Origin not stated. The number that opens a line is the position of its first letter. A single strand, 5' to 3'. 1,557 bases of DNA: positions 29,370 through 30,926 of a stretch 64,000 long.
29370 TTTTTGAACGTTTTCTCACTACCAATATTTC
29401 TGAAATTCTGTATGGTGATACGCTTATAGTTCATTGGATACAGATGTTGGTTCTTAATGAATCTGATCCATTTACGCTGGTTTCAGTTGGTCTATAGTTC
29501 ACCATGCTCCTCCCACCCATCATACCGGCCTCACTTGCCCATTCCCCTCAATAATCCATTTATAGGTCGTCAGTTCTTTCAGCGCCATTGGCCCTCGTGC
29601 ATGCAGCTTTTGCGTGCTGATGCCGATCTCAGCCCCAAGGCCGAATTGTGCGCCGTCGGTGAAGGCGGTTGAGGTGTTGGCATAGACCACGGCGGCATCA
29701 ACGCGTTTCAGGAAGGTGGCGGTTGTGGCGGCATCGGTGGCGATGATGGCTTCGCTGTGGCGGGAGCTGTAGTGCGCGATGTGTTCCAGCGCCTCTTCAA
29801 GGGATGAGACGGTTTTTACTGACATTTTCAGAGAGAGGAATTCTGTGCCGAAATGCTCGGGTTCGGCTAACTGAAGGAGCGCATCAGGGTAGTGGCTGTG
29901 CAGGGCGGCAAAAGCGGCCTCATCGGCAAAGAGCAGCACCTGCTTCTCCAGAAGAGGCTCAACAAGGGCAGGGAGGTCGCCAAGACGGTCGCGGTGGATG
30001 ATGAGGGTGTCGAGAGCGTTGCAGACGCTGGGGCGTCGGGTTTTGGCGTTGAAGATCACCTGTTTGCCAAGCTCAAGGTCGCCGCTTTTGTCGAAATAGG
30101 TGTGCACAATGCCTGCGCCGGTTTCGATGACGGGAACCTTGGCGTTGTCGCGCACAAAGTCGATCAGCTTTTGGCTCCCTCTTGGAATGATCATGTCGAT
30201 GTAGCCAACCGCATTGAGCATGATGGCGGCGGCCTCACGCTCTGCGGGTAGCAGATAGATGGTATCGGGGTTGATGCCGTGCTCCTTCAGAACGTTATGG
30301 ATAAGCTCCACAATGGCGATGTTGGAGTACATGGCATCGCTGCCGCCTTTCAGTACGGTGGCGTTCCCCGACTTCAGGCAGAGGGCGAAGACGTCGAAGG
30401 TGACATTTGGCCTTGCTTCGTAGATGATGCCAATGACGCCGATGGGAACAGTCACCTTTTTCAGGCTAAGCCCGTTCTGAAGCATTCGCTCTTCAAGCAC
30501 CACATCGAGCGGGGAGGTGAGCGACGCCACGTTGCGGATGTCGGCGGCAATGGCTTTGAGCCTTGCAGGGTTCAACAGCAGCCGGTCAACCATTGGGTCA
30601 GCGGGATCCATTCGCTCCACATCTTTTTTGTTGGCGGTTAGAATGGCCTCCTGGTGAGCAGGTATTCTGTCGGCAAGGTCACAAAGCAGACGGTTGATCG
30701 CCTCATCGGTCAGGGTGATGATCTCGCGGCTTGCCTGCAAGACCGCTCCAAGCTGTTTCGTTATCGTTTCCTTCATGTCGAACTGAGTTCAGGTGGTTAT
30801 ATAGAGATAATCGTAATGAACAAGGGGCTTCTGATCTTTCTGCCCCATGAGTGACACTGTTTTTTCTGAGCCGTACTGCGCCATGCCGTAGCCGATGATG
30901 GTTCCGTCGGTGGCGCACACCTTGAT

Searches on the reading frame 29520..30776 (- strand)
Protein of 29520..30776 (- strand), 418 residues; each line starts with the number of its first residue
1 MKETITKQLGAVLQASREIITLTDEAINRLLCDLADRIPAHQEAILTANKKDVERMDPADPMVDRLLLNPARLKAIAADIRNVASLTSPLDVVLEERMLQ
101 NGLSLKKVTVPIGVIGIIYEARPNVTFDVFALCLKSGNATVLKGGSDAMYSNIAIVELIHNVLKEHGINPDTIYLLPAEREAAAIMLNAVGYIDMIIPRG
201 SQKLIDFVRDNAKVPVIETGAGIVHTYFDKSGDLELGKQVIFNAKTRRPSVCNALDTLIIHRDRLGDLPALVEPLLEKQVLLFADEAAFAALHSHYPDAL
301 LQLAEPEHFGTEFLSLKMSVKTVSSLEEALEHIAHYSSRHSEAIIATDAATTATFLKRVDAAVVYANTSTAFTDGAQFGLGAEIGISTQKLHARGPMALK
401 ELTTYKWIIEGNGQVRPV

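Call 4: search_protein_families(library=pfam, proteins=[window:29520-30776:-], max_evalue=0.01)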
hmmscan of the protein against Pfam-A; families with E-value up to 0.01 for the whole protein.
window:29520-30776:- (418 aa): 1 family
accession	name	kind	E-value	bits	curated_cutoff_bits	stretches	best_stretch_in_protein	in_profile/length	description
PF00171.27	Aldedh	-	9.2e-09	34.8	23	1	107-265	122-282/461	Aldehyde dehydrogenase family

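Call 8: find_encoding_contigs(protein=window:29520-30776:-, flank=10000, max_places=6)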
Protein window:29520-30776:- (418 aa): 21 contigs read that carry it; 6 places shown.
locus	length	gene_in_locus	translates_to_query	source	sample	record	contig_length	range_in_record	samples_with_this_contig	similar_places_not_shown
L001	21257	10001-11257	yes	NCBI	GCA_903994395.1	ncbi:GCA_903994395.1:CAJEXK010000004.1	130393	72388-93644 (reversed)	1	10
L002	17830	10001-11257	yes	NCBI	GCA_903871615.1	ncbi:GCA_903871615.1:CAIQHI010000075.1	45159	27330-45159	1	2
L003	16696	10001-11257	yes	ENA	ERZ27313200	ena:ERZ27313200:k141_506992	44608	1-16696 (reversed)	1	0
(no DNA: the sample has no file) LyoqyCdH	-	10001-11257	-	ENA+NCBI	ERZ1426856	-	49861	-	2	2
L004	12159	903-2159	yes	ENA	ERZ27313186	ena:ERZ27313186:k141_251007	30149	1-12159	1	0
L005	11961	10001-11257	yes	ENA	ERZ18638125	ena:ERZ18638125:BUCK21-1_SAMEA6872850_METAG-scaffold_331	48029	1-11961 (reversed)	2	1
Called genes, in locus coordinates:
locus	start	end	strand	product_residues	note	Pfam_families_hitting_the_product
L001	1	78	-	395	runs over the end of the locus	PF00226:DnaJ, PF01556:DnaJ_C, PF00684:DnaJ_CXXCXGXG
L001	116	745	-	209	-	PF01025:GrpE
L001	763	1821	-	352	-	PF01628:HrcA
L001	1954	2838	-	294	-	PF17827:PrmC_N, PF05175:MTS, PF06325:PrmA, PF13847:Methyltransf_31, PF08241:Methyltransf_11 (weak), PF08242:Methyltransf_12 (weak), PF09445:Methyltransf_15 (weak), PF13649:Methyltransf_25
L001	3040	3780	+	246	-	PF14371:DUF4412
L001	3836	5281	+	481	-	PF00587:tRNA-synt_2b, PF03129:HGTP_anticodon, PF09180:ProRS-C_1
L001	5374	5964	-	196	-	PF00578:AhpC-TSA, PF08534:Redoxin, PF10417:1-cysPrx_C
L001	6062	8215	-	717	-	PF00999:Na_H_Exchanger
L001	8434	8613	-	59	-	-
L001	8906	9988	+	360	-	PF00696:AA_kinase, PF01472:PUA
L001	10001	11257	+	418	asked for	PF00171:Aldedh (faint)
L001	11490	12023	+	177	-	-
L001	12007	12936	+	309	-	PF01555:N6_N4_Mtase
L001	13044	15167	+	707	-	PF13086:AAA_11 (weak)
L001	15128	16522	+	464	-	PF13086:AAA_11 (weak), PF13087:AAA_12, PF18741:MTES_1575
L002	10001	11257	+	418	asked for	PF00171:Aldedh (faint)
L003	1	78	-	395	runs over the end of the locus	PF00226:DnaJ, PF01556:DnaJ_C, PF00684:DnaJ_CXXCXGXG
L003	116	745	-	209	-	PF01025:GrpE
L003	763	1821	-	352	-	PF01628:HrcA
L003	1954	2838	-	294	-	PF17827:PrmC_N, PF05175:MTS, PF06325:PrmA, PF13847:Methyltransf_31, PF08241:Methyltransf_11 (weak), PF08242:Methyltransf_12 (weak), PF09445:Methyltransf_15 (weak), PF13649:Methyltransf_25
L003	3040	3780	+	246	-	PF14371:DUF4412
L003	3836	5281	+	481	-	PF00587:tRNA-synt_2b, PF03129:HGTP_anticodon, PF09180:ProRS-C_1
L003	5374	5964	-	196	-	PF00578:AhpC-TSA, PF08534:Redoxin, PF10417:1-cysPrx_C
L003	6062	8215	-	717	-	PF00999:Na_H_Exchanger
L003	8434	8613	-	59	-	-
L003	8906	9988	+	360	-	PF00696:AA_kinase, PF01472:PUA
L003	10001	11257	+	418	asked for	PF00171:Aldedh (faint)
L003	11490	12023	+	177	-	-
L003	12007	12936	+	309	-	PF01555:N6_N4_Mtase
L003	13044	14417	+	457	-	-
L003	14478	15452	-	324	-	PF02329:HDC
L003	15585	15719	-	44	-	-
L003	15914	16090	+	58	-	-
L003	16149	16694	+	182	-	?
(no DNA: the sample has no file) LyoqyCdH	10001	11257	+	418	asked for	PF00171:Aldedh (faint)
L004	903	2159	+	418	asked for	PF00171:Aldedh (faint)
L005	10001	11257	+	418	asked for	PF00171:Aldedh (faint)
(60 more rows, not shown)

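Call 10: find_related_loci(query=window:29520-30776:-, collection=genome_contigs, flank=10000)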
Query window:29520-30776:- (418 aa) in genome_contigs; peptide patterns used: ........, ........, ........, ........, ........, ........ (x = any residue, [..] = any of these).
436 stretches matched a pattern; 369 encode a relative of the query (tblastn E <= 1e-3); the best 80 are kept; 80 distinct loci.
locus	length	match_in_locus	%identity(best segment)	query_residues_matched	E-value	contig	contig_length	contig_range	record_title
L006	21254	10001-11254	98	1-418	0e+0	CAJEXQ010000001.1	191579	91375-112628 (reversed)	MAG: uncultured Chlorobiaceae bacterium isolate RF-1857-SP43-464-H3_S9 genome assembly, contig: NODE_1_length_191579_cov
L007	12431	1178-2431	97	1-418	0e+0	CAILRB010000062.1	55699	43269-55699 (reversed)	MAG: uncultured Chlorobiaceae bacterium isolate AM4_bin-525 genome assembly, contig: bin-525:062/107, whole genome shotg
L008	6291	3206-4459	97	1-418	0e+0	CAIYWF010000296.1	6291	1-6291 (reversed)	MAG: uncultured Chlorobiaceae bacterium isolate AM_bin-3597 genome assembly, contig: bin-3597:296/346, whole genome shot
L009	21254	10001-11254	96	1-418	0e+0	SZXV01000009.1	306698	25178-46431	MAG: Chlorobium sp. isolate L227-S-6D L227_S_6D_8, whole genome shotgun sequence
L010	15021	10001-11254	96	1-418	0e+0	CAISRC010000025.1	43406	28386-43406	MAG: uncultured Chlorobiaceae bacterium isolate VK3_bin-0348 genome assembly, contig: bin-0348:025/144, whole genome sho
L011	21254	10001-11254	96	1-418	0e+0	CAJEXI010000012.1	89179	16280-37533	MAG: uncultured Chlorobiaceae bacterium isolate RF-1857-SP43-464-F4_S21 genome assembly, contig: NODE_12_length_89179_co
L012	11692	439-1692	97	1-418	0e+0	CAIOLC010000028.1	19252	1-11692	MAG: uncultured Chlorobiaceae bacterium isolate Kiruna3_bin-3331 genome assembly, contig: bin-3331:028/306, whole genome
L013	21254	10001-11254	96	1-418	0e+0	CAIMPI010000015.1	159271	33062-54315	MAG: uncultured Chlorobiaceae bacterium isolate AM-lipid-02-D7_bin-507 genome assembly, contig: bin-507:15/55, whole gen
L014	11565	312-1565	96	1-418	0e+0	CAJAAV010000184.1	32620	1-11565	MAG: uncultured Chlorobiaceae bacterium isolate Loc080925-8m_bin-189 genome assembly, contig: bin-189:184/293, whole gen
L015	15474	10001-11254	96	1-418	0e+0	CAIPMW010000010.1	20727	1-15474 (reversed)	MAG: uncultured Chlorobiaceae bacterium isolate Umea1_bin-1492 genome assembly, contig: bin-1492:010/117, whole genome s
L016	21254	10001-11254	91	1-418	0e+0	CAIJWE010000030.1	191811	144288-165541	MAG: uncultured Chlorobiaceae bacterium isolate KT5_bin-399 genome assembly, contig: bin-399:030/131, whole genome shotg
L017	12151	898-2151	90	1-418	0e+0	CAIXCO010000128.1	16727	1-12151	MAG: uncultured Chlorobiaceae bacterium isolate Ki3-D4_bin-316 genome assembly, contig: bin-316:128/391, whole genome sh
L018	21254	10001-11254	94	1-418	0e+0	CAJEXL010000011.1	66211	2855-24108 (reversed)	MAG: uncultured Chlorobiaceae bacterium isolate RF-1857-SP43-464-A3_S5 genome assembly, contig: NODE_11_length_66211_cov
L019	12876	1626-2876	90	1-417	0e+0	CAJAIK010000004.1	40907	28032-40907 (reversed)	MAG: uncultured Chlorobiaceae bacterium isolate E-4_bin-114 genome assembly, contig: bin-114:004/128, whole genome shotg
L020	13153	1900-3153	90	1-418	0e+0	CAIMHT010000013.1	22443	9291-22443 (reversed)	MAG: uncultured Chlorobiaceae bacterium isolate Ki1-2-7m_bin-862 genome assembly, contig: bin-862:013/100, whole genome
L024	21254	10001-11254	89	1-418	0e+0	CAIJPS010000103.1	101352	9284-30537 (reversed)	MAG: uncultured Chlorobiaceae bacterium isolate Ki1-2-2m_bin-006 genome assembly, contig: bin-006:103/109, whole genome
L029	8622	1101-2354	87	1-418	0e+0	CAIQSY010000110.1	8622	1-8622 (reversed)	MAG: uncultured Chlorobiaceae bacterium isolate I2_bin-146 genome assembly, contig: bin-146:110/287, whole genome shotgu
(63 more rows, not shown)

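Call 32: search_protein_families(library=pfam, proteins=[L003:14478-15455:-, L003:15452-15763:-, L006:11345-11776:+, L006:13418-13801:-, L009:15901-17160:+, L010:11968-12246:+, L011:13398-13793:+, L011:13888-14598:+, L013:11482-12438:+, L018:15157-16320:+], max_evalue=0.01)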
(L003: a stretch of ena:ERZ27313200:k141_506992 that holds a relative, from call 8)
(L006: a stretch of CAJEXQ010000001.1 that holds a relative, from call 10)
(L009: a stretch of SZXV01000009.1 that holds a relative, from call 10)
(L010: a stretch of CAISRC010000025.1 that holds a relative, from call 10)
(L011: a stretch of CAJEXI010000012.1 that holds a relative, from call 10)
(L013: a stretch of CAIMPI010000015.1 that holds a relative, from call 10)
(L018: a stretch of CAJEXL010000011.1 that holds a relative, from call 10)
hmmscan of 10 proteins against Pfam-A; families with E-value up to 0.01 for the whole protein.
L003:14478-15455:- (325 aa): 1 family
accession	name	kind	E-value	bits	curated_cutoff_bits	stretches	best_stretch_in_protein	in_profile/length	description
PF02329.21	HDC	-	9.9e-80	268.3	25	1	51-321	7-289/294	Histidine carboxylase PI chain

L003:15452-15763:- (103 aa): 0 families

L006:11345-11776:+ (143 aa): 2 families
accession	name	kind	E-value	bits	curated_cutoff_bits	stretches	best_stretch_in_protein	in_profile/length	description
PF13470.12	PIN_3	-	1e-20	75.1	27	1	6-116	2-115/115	PIN domain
PF01850.27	PIN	-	0.00097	20.2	23.6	1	6-114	1-111/120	PIN domain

L006:13418-13801:- (127 aa): 1 family
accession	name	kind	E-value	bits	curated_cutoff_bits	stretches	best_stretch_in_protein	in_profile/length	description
PF01850.27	PIN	-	4e-14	53.7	23.6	1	4-122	2-118/120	PIN domain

L009:15901-17160:+ (419 aa): 2 families
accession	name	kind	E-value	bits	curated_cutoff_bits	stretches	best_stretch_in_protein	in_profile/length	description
PF01094.35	ANF_receptor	-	7.8e-29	101.2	25.4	1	51-381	4-350/353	Receptor family ligand binding region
PF13458.12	Peripla_BP_6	-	2.1e-25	90.6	31.7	1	29-365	1-322/343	Periplasmic binding protein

L010:11968-12246:+ (92 aa): 1 family
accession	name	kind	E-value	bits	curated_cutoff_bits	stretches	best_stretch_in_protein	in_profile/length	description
PF24732.2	ParE_like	-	5.9e-14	52.3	24.4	1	21-84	4-67/67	ParE-like toxin domain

L011:13398-13793:+ (131 aa): 0 families

L011:13888-14598:+ (236 aa): 0 families

L013:11482-12438:+ (318 aa): 1 family
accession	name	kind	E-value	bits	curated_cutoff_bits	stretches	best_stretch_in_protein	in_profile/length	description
PF05014.21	Nuc_deoxyrib_tr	-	0.00043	20.8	28.8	1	226-273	52-101/117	Nucleoside 2-deoxyribosyltransferase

L018:15157-16320:+ (387 aa): 1 family
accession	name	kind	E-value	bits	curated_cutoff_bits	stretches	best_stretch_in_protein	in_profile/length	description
PF14082.12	SduA_C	-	1.8e-14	54.6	27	1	22-170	2-157/159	Shedu protein SduA, C-terminal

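Call 33: search_protein_families(library=pfam, proteins=[L014:6548-7930:+, L029:3217-3918:+, L029:4065-4622:+, L029:5023-5304:+, L024:11540-11848:+, L013:12550-17121:+, L011:18918-19334:+, L007:3300-3560:+, L006:11773-12009:+], max_evalue=0.05)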
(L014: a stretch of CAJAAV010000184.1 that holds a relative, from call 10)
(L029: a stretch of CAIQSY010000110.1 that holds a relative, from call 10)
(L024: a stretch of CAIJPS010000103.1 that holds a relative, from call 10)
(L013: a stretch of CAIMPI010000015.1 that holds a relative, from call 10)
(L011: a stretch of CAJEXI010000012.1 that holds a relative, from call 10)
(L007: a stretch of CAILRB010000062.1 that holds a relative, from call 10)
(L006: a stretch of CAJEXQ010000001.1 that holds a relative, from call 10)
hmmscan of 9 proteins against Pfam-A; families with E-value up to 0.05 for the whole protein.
L014:6548-7930:+ (460 aa): 1 family
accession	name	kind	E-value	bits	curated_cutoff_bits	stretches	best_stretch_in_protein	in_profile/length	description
PF00999.27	Na_H_Exchanger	-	2.3e-66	224.6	26.2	1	77-454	9-369/375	Sodium/hydrogen exchanger, transmembrane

L029:3217-3918:+ (233 aa): 3 families
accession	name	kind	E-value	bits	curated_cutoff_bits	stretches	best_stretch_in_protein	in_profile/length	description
PF20469.4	OLD-like_TOPRIM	-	2e-08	35.1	23.2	1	34-96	7-67/67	Overcoming lysogenization defect protein-like, TOPRIM domain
PF24395.1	OLD-like_TOPRIM_1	-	0.015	15.5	27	1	33-104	2-71/162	OLD-like TOPRIM 1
PF11536.14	DUF3226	-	0.041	14.1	27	0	34-111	4-82/208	Protein of unknown function (DUF3226)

L029:4065-4622:+ (185 aa): 1 family
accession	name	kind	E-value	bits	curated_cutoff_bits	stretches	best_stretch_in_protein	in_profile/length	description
PF10899.13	AbiGi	-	0.00019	22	22.4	0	56-105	31-74/185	Putative abortive phage resistance protein AbiGi, antitoxin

L029:5023-5304:+ (93 aa): 2 families
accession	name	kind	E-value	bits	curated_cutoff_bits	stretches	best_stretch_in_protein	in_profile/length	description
PF05016.21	ParE_toxin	-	0.0012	19.8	23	1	18-87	15-84/89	ParE toxin of type II toxin-antitoxin system, parDE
PF08210.17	APOBEC_N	-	0.042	14.3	25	0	13-88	64-123/170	APOBEC-like N-terminal domain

L024:11540-11848:+ (102 aa): 0 families

L013:12550-17121:+ (1523 aa): 15 families
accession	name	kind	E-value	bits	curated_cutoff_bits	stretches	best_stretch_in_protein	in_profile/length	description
PF18741.7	MTES_1575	-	9.8e-31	106.1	38.2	1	1380-1473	1-96/96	REase_MTES_1575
PF13086.12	AAA_11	-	7.7e-17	62.3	27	2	386-583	2-177/257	AAA domain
PF13087.12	AAA_12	-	7.9e-14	52.1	27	1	1166-1337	14-191/195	AAA domain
PF13604.12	AAA_30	-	1.8e-11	44.6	27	2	386-473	2-82/191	AAA domain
PF13245.12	AAA_19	-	1.2e-10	42.2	25.1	2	394-470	5-81/134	AAA domain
PF04480.18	DUF559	-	0.00013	22.3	20.6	1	1392-1473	32-108/109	Protein of unknown function (DUF559)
PF05127.21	NAT10_TcmA_helicase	-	0.00036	20.9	22.7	0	405-485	2-79/176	RNA cytidine acetyltransferase NAT10/TcmA, helicase domain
PF01443.25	Viral_helicase1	-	0.0011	19.2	21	0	404-441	2-39/228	Viral superfamily 1 RNA helicase core domain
PF20720.3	nSTAND3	-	0.0016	18.6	27.2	1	393-445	10-62/155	Novel STAND NTPase 3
PF00580.27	UvrD-helicase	-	0.0031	17.7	23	0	387-452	2-69/271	UvrD/REP helicase N-terminal domain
PF09848.15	SLFN-g3_helicase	-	0.012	15.3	24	1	403-475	4-74/354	Schlafen group 3, DNA/RNA helicase domain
PF00270.35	DEAD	-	0.018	15.3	26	0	389-434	3-51/167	DEAD/DEAH box helicase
PF13191.12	AAA_16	-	0.019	15.9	32.6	1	402-505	26-129/167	AAA ATPase domain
PF06745.19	ATPase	-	0.023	14.5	26.6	1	395-520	14-131/231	KaiC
PF04851.21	ResIII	-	0.034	14.5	22.5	0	389-433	7-58/164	Type III restriction enzyme, res subunit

L011:18918-19334:+ (138 aa): 1 family
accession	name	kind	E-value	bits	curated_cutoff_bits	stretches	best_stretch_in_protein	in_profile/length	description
PF05168.19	HEPN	-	2.8e-05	24.7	22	1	14-119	12-99/117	HEPN domain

L007:3300-3560:+ (86 aa): 1 family
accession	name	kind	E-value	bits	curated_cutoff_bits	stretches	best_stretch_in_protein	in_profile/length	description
PF07927.17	HicA_toxin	-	0.00025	21.5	27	1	47-79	17-51/58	HicA toxin of bacterial toxin-antitoxin,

L006:11773-12009:+ (78 aa): 11 families
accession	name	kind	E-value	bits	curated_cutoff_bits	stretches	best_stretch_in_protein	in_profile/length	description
PF05534.18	HicB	-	2.8e-08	34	21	1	4-32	20-48/51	HicB family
PF03869.20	Arc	-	5.4e-05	23.4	20.4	1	5-31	8-34/50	Arc-like DNA binding domain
PF12441.14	CopG_antitoxin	-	0.00099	20.3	28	1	2-37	43-78/79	CopG antitoxin of type II toxin-antitoxin system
PF19807.5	DUF6290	-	0.0022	18.6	27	1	1-39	1-39/72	Family of unknown function (DUF6290)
PF07878.17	RHH_5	-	0.0033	17.6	26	1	8-37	8-37/43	CopG-like RHH_1 or ribbon-helix-helix domain, RHH_5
PF08681.18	TacA1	-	0.0051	17.2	21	1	4-39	2-37/80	Antitoxin TacA 1-like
PF22513.2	FitA-like_RHH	-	0.0087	16.4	27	1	8-31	8-31/39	Antitoxin FitA-like, ribbon-helix-helix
PF24850.1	CC_BshC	-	0.009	16.3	27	1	10-71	54-112/159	Bacillithiol biosynthesis BshC, C-terminal coiled-coil domain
PF16777.11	RHH_7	-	0.012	16.4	27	1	3-31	33-61/74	Transcriptional regulator, RHH-like, CopG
PF01402.27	RHH_1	-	0.014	15.7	20.5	1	4-39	2-37/39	Ribbon-helix-helix protein, copG family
PF13467.12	RHH_4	-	0.024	15.1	25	1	5-34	14-43/67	Ribbon-helix-helix domain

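Call 35: search_protein_families(library=ncbifam, proteins=[L011:18918-19334:+, L013:12550-17121:+, L011:13398-13793:+, L011:13888-14598:+], max_evalue=0.01)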
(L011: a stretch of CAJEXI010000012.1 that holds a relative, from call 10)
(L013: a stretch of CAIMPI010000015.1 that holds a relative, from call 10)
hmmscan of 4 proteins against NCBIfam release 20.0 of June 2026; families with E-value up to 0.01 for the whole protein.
L011:18918-19334:+ (138 aa): 1 family
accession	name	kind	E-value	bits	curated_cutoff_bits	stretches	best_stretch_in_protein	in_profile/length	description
TIGR04498.1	AbiV_defense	subfamily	0.0013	19.1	27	1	14-109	14-111/143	AbiV family abortive infection protein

L013:12550-17121:+ (1523 aa): 7 families
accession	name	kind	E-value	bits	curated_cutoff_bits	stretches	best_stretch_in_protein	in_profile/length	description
NF058533.1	antiphage_ProA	equivalog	5.9e-63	212.9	1500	1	376-1476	640-1706/1903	anti-phage protein ProA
NF042953.1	Hhe_antiphage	equivalog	3.2e-39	134.2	2000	2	1067-1481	1261-1688/1797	DUF4011 domain-containing anti-phage protein Hhe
NF040671.1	PLuB_AAA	exception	6.5e-20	70.2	999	2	1087-1339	962-1231/1256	PLuB system helicase-like protein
TIGR00376.1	TIGR00376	hypoth_equivalog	1.1e-18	67.1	348.9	3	404-450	178-224/639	IGHMBP2 family helicase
TIGR01448.2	helicase_RecD2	equivalog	3.1e-05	22.3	500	0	384-432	315-363/713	SF1B family DNA helicase RecD2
TIGR01447.1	recD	equivalog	0.0015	17.2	310.15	0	381-477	143-240/597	exodeoxyribonuclease V subunit alpha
NF010335.0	PRK13764.1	equivalog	0.0079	14.8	340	0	392-432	254-294/613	ATPase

L011:13398-13793:+ (131 aa): 0 families

L011:13888-14598:+ (236 aa): 0 families

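Call 46: search_protein_families(library=pfam, proteins=[L012:4127-5548:-, L012:3662-3997:+, L029:5364-5651:+, L017:3572-3955:+], max_evalue=0.01)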
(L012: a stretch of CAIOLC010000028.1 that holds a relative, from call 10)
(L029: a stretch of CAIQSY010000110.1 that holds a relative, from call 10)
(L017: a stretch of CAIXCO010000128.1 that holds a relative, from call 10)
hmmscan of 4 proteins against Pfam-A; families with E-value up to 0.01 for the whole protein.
L012:4127-5548:- (473 aa): 1 family
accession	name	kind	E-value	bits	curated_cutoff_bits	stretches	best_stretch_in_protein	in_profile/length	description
PF04909.20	Amidohydro_2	-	8.5e-14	52.4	26.4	1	233-469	74-286/289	Amidohydrolase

L012:3662-3997:+ (111 aa): 0 families

L029:5364-5651:+ (95 aa): 1 family
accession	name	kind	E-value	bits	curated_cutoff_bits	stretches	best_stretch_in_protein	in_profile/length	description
PF10387.14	DUF2442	-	1.7e-08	35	23.9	1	5-77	2-70/72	Protein of unknown function (DUF2442)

L017:3572-3955:+ (128 aa): 1 family
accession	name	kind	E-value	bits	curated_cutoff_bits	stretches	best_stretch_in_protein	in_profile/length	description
PF01850.27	PIN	-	3e-22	79.9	23.6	1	1-121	1-118/120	PIN domain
